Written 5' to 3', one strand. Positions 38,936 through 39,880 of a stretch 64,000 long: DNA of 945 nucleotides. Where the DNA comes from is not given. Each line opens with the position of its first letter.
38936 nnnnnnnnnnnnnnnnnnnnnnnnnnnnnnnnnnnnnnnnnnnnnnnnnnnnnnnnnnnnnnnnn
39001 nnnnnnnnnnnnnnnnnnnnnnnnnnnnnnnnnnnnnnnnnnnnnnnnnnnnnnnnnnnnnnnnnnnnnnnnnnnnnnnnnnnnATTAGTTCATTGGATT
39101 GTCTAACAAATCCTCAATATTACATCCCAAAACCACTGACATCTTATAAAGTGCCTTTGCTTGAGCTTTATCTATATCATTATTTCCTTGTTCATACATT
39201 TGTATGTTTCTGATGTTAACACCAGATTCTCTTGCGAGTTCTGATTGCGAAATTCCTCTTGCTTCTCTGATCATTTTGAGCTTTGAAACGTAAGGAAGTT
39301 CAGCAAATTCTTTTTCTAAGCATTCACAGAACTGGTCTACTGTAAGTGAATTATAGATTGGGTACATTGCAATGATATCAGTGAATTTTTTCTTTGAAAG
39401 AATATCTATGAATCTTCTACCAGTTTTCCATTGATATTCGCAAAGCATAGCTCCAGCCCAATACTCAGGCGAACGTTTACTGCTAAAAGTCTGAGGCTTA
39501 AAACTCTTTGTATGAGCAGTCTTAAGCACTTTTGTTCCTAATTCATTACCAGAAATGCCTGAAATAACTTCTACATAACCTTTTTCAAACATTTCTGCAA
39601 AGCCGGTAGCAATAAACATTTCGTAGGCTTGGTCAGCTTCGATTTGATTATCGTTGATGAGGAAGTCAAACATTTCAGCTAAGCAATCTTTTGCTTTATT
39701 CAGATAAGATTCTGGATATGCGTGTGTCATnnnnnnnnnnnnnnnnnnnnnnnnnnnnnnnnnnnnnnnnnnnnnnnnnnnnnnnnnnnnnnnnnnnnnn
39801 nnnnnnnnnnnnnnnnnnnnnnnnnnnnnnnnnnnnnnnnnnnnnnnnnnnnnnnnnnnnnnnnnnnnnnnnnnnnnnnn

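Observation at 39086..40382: Low-GC two-gene cassette with a PARP-motif DUF3990-like protein and an overlapping XRE-HTH partner, inside a housekeeping operon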

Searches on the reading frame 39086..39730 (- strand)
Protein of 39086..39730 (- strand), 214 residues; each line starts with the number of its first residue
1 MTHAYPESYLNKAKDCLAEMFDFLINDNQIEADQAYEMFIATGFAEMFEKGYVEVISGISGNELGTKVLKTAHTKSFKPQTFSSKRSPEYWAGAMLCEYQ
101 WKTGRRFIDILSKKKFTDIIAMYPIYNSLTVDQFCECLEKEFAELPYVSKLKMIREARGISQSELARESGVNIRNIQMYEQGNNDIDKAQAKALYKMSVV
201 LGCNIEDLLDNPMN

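Call 3: search_protein_families(library=pfam, proteins=[window:39086-39730:-], max_evalue=0.1)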
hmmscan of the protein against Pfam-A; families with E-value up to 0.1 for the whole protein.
window:39086-39730:- (214 aa): 6 families
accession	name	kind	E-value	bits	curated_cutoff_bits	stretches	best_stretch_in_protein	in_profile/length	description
PF01381.28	HTH_3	-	2.2e-09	37.6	23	1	151-208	1-55/55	Helix-turn-helix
PF12844.13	HTH_19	-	5.4e-06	26.7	30.2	1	150-211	3-61/64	Helix-turn-helix domain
PF13443.12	HTH_26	-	7.7e-06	26.5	22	1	150-210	1-59/63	Cro/C1-type HTH DNA-binding domain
PF13560.12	HTH_31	-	0.00016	22.4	27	1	151-185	6-40/64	Helix-turn-helix domain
PF13412.12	HTH_24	-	0.056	13.5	21.9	1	151-175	9-33/48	Winged helix-turn-helix DNA-binding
PF13411.12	MerR_1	-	0.076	13.6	21.6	0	163-181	4-22/69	MerR HTH family regulatory protein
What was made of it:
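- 39086..39730 (-): Gene 2: partner protein (214 aa). It has an all-helical N-domain (res ~1-146) with no Pfam model, and a C-terminal XRE/Cro-C1 HTH (res 151-208). Pfam HTH_3 2.2e-9 (call 3).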

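Call 4: search_protein_families(library=padloc, proteins=[window:39086-39730:-], max_evalue=1)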
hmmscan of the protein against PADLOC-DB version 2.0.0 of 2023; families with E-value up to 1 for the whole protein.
window:39086-39730:- (214 aa): 13 families
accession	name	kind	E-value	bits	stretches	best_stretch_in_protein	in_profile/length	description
PDLC03949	RmrA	-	2.6e-06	24.5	1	149-195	5-51/363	-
PDLC02926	HTH_VI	-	3.1e-05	22.2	1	150-186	5-41/92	-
PDLC03951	RmrA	-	9e-05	19.6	1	149-209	11-68/400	-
PDLC03952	RmrA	-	0.00064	16.7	1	149-192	25-68/395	-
PDLC03947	RmrA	-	0.00069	16.5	1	149-200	14-62/383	-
PDLC03665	Control_protein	-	0.0009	17.5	1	147-211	9-71/77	control protein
PDLC03954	RmrA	-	0.0014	15.6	1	149-195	13-59/380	-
PDLC03946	RmrA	-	0.0075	13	1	149-195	5-51/357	-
PDLC03944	RmrA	-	0.011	12.9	1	149-201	9-58/384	-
PDLC04142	capH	-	0.016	14.3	1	150-193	10-55/103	capH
PDLC04758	PDC-M64B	-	0.018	13.5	1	148-205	32-86/123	-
PDLC03948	RmrA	-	0.021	11.7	1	149-196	11-58/397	-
PDLC03955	RmrA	-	0.043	11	1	149-203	23-74/371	-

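Call 5: search_protein_families(library=ncbifam, proteins=[window:39086-39730:-], max_evalue=0.1)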
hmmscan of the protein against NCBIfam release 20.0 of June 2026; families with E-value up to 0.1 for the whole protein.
window:39086-39730:- (214 aa): 10 families
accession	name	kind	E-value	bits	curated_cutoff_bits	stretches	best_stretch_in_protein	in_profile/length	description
NF047948.1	male_kill_WMK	equivalog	9.1e-07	28.6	300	1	148-210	164-223/300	WO male-killing family protein Wmk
NF041951.1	phage_RstR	subfamily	1.1e-05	25.7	80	1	149-209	5-62/108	RstR family transcriptional repressor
TIGR03070.1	couple_hipB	subfamily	2.4e-05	24.2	71.65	1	151-186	7-42/58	type II toxin-antitoxin system Y4mF family antitoxin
NF006015.0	PRK08154.1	subfamily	0.00025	20.3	204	1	150-211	34-92/314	anaerobic benzoate catabolism transcriptional regulator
TIGR03830.1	CxxCG_CxxCG_HTH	subfamily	0.00045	20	61.8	1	147-194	66-113/127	type II TA system antitoxin MqsA family protein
NF003162.0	PRK04140.1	equivalog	0.00062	18.9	263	1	150-186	130-166/317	transcriptional regulator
NF007271.0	PRK09726.1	equivalog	0.0013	18.7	79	1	149-201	15-64/88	type II toxin-antitoxin system antitoxin HipB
NF041265.1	NadS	equivalog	0.017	15.4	60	1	148-194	32-78/94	NadS family protein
NF047542.1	telomere_Tap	equivalog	0.039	12.6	600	1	139-195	10-66/695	telomere-associated protein Tap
NF049845.1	Xre_ParS_antitoxin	subfamily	0.041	14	90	1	150-206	6-62/112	type II RES/Xre toxin-antitoxin system antitoxin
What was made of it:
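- On RES-Xre: The NCBIfam Xre_ParS hit is only E=0.041 over the HTH (calls 3, 5).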

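Call 11: find_homologous_proteins(query=window:39086-39730:-)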
Query window:39086-39730:- (214 aa): 964 proteins with E <= 0.001 among 1020 candidates; the best 120 are listed.
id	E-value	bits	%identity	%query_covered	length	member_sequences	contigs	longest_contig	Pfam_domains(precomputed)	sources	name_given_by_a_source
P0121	7.0e-140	481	100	100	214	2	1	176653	PF12844.14,PF01381.29,PF13443.13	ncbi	-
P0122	4.8e-71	257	57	100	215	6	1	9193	PF01381.29,PF13443.13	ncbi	-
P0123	3.5e-69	251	54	100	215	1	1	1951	PF12844.14,PF01381.29,PF13443.13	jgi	jgi:DNA-binding XRE family transcriptional regulator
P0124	6.3e-69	250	55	100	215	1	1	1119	PF12844.14,PF01381.29,PF13443.13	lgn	-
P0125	1.0e-68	249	56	100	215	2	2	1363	PF12844.14,PF01381.29,PF13443.13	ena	-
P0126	1.7e-68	248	55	100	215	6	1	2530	PF12844.14,PF01381.29,PF13443.13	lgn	-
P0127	2.0e-68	248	55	100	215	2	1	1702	PF12844.14,PF01381.29,PF13443.13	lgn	-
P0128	4.6e-68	247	54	100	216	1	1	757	PF12844.14,PF01381.29,PF13443.13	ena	-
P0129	1.1e-67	246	54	100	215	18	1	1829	PF12844.14,PF01381.29,PF13443.13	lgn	-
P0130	1.2e-67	246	55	100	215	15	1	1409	PF12844.14,PF01381.29,PF13443.13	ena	-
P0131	1.5e-67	245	56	100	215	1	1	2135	PF12844.14,PF01381.29,PF13443.13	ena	-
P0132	1.7e-67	245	54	100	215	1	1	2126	PF12844.14,PF01381.29,PF13443.13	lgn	-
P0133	2.2e-67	245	54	100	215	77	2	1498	PF12844.14,PF01381.29,PF13443.13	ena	-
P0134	3.6e-67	244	55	100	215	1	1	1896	PF12844.14,PF01381.29,PF13443.13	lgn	-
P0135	3.6e-67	244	55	100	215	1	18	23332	PF12844.14,PF01381.29,PF13443.13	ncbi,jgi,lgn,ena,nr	ncbi:MAG: helix-turn-helix transcriptional regulator [Oscillospiraceae bacterium]|nr:helix-turn-heli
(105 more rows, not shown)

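Call 19: search_protein_families(library=pfam, alignment_id=A2, max_evalue=10)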
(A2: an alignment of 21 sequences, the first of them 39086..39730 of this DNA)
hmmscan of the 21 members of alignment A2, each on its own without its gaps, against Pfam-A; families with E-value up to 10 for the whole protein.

A. member 1, window:39086-39730:- (214 aa): 7 families
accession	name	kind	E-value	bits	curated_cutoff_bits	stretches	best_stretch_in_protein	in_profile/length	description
PF01381.28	HTH_3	-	2.2e-09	37.6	23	1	151-208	1-55/55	Helix-turn-helix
PF12844.13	HTH_19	-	5.4e-06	26.7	30.2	1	150-211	3-61/64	Helix-turn-helix domain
PF13443.12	HTH_26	-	7.7e-06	26.5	22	1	150-210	1-59/63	Cro/C1-type HTH DNA-binding domain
PF13560.12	HTH_31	-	0.00016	22.4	27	1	151-185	6-40/64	Helix-turn-helix domain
PF13412.12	HTH_24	-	0.056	13.5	21.9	1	151-175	9-33/48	Winged helix-turn-helix DNA-binding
PF13411.12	MerR_1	-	0.076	13.6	21.6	1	163-181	4-22/69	MerR HTH family regulatory protein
PF13413.12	HTH_25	-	0.21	11.8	24.6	1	151-183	2-34/62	Helix-turn-helix domain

B. families by the number of members that match (of 21 scanned): 24 families
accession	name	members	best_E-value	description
PF01381.28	HTH_3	21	3.2e-12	Helix-turn-helix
PF13443.12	HTH_26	21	9.5e-09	Cro/C1-type HTH DNA-binding domain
PF12844.13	HTH_19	21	3.3e-07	Helix-turn-helix domain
PF13560.12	HTH_31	21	5.9e-06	Helix-turn-helix domain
PF13413.12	HTH_25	18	0.011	Helix-turn-helix domain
PF13411.12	MerR_1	17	0.0024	MerR HTH family regulatory protein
PF13412.12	HTH_24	9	0.023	Winged helix-turn-helix DNA-binding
PF15978.11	TnsD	5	0.0057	Tn7-like transposition protein D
PF20432.4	Xre-like-HTH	4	0.013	Antitoxin Xre-like helix-turn-helix domain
PF20317.4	HTH_60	4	0.014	Helix-turn-helix domain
PF08279.18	HTH_11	2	0.024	HTH domain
PF01047.28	MarR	2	0.14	MarR family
PF13730.12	HTH_36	2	0.18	Helix-turn-helix domain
PF13384.12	HTH_23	2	0.19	Homeodomain-like domain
PF00376.29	MerR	1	0.00011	MerR family regulatory protein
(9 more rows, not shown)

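Call 21: search_protein_families(library=phrogs, proteins=[window:39086-39730:-], max_evalue=0.01)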
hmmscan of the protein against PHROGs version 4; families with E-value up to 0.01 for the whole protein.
window:39086-39730:- (214 aa): 12 families
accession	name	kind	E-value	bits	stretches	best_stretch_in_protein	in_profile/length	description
phrog_8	-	transcription regulation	5.5e-10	40.2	1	100-211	108-218/346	transcriptional regulator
phrog_3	-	transcription regulation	4e-08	34.4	1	144-211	86-148/430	transcriptional repressor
phrog_2104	-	unknown function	1.1e-06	29.7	1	148-185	41-78/103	-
phrog_2328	-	transcription regulation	1.9e-06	28.7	1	150-210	19-76/128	transcriptional repressor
phrog_2439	-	transcription regulation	6.4e-06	26.3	1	150-196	11-57/367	transcriptional regulator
phrog_5823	-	transcription regulation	2.3e-05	24.7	1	150-209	10-67/404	transcriptional regulator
phrog_7241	-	transcription regulation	2.5e-05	25.3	1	149-209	64-121/122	transcriptional regulator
phrog_147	-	transcription regulation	5.8e-05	24.4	1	149-195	7-54/100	transcriptional regulator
phrog_2967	-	transcription regulation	0.00019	22.1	1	149-209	13-70/225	transcriptional regulator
phrog_1373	-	transcription regulation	0.0011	20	1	138-186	55-103/166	transcriptional regulator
phrog_8319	-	unknown function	0.0022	19.3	0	3-38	35-70/99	-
phrog_1994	-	DNA, RNA and nucleotide metabolism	0.0053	17.7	0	150-197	3-50/170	DNA binding protein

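Call 32: predict_structure(alignment_id=A2)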
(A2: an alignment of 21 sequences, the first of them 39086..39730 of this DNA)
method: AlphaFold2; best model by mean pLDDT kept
length: 214 residues; sequences in the alignment: 21
mean_pLDDT: 81.3   pTM: 0.78
mean pLDDT of the five models: 81.3, 79.7, 77.0, 77.1, 72.3
residues with pLDDT >= 90: 57; 70-90: 116; 50-70: 36; < 50: 5
segments of 3 or more residues with pLDDT < 50: 1-3
pLDDT, mean of each block of 10 residues (from residue 1): 58 88 90 93 89 72 89 64 68 89 88 89 67 83 80 88 93 89 67 87 81 63
secondary structure, 60 per line:
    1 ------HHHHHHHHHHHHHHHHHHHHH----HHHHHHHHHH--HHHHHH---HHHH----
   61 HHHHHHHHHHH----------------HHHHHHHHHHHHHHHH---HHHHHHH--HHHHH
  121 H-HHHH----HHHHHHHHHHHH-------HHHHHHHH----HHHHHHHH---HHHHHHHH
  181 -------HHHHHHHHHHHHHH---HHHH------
elements in order: H7-27 H32-41 H44-49 H53-56 H61-71 H88-103 H107-113 H116-121 H123-126 H131-142 H150-157 H162-169 H173-180 H188-201 H205-208

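Call 38: fold_search(model_id=the predicted structure, library=pdb)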
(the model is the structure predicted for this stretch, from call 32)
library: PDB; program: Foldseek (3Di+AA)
matches with E <= 10: 307; with E <= 0.001: 0
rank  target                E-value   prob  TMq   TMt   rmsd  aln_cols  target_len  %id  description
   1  5tn0_MODEL_1_A        2.3e-01  1.00  0.26  0.75   1.7        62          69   31  Solution Structure of the N-terminal DNA-binding domain of the master biofilm-regulator SinR from Bacillus sub (released 2017-10-25)
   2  3zkc_B                2.6e-01  1.00  0.26  0.81   1.8        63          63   30  Crystal structure of the master regulator for biofilm formation SinR in complex with DNA. (released 2013-03-06)
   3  3rzz                  2.7e-01  0.99  0.28  0.15   6.3        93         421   16  Structure of Hydroxyethylphoshphonate Dioxygenase Y98F Mutant (released 2011-07-20)
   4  2xiu_B                3.0e-01  1.00  0.24  0.73   2.0        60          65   35  High resolution structure of MTSL-tagged CylR2. (released 2011-02-09)
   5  2cro                  3.1e-01  1.00  0.24  0.75   1.5        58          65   31  STRUCTURE OF PHAGE 434 CRO PROTEIN AT 2.35 ANGSTROMS RESOLUTION (released 1989-10-15)
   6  1b0n_A                3.1e-01  1.00  0.26  0.52   1.9        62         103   31  SINR PROTEIN/SINI PROTEIN COMPLEX (released 1999-01-13)
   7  1y7y_B                3.3e-01  1.00  0.24  0.73   1.8        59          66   25  High-resolution crystal structure of the restriction-modification controller protein C.AhdI from Aeromonas hydrophila (released 2005-02-22)
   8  7t5u                  3.9e-01  1.00  0.25  0.73   2.1        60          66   22  Structure of E. coli MS115-1 CapH N-terminal domain (released 2022-09-14)
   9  2xiu_A                3.9e-01  1.00  0.24  0.72   2.0        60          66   35  High resolution structure of MTSL-tagged CylR2. (released 2011-02-09)
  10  2b5a_B                4.1e-01  1.00  0.25  0.64   3.2        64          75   26  C.BclI, Control Element of the BclI Restriction-Modification System (released 2006-01-03)
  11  3zkc_A                4.3e-01  1.00  0.25  0.79   1.7        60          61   30  Crystal structure of the master regulator for biofilm formation SinR in complex with DNA. (released 2013-03-06)
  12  3qq6_A                4.5e-01  1.00  0.26  0.74   1.9        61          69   31  The N-terminal DNA binding domain of SinR from Bacillus subtilis (released 2011-06-15)
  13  8ezt_B                4.5e-01  1.00  0.23  0.65   1.5        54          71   31  Crystal structure of HipB(Lp) from Legionella pneumophila (released 2023-09-27)
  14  3qq6_B                4.5e-01  1.00  0.25  0.74   2.0        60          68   32  The N-terminal DNA binding domain of SinR from Bacillus subtilis (released 2011-06-15)
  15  1y9q                  4.5e-01  1.00  0.25  0.30   2.8        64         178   25  Crystal Structure of HTH_3 family Transcriptional Regulator from Vibrio cholerae (released 2005-01-04)
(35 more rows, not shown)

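Call 47: search_protein_families(library=pfam, alignment_id=A3, max_evalue=0.01)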
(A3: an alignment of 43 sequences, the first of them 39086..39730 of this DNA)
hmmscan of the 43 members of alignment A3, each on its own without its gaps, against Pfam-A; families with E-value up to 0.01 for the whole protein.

A. member 1, window:39086-39730:- (214 aa): 4 families
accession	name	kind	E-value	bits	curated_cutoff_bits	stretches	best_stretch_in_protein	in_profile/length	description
PF01381.28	HTH_3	-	2.2e-09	37.6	23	1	151-208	1-55/55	Helix-turn-helix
PF12844.13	HTH_19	-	5.4e-06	26.7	30.2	1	150-211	3-61/64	Helix-turn-helix domain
PF13443.12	HTH_26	-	7.7e-06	26.5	22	1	150-210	1-59/63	Cro/C1-type HTH DNA-binding domain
PF13560.12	HTH_31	-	0.00016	22.4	27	1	151-185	6-40/64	Helix-turn-helix domain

B. families by the number of members that match (of 43 scanned): 10 families
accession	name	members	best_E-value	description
PF01381.28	HTH_3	18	3.3e-11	Helix-turn-helix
PF13443.12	HTH_26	17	7.5e-09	Cro/C1-type HTH DNA-binding domain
PF13560.12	HTH_31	12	1.3e-08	Helix-turn-helix domain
PF12844.13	HTH_19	9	4.2e-06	Helix-turn-helix domain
PF13151.12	DUF3990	1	3.2e-40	Protein of unknown function (DUF3990)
PF20432.4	Xre-like-HTH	1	0.00073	Antitoxin Xre-like helix-turn-helix domain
PF14153.11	Spore_coat_CotO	1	0.002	Spore coat protein CotO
PF09224.18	DUF1961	1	0.0066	Domain of unknown function (DUF1961)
PF05649.18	Peptidase_M13_N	1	0.0071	Peptidase family M13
PF13384.12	HTH_23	1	0.009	Homeodomain-like domain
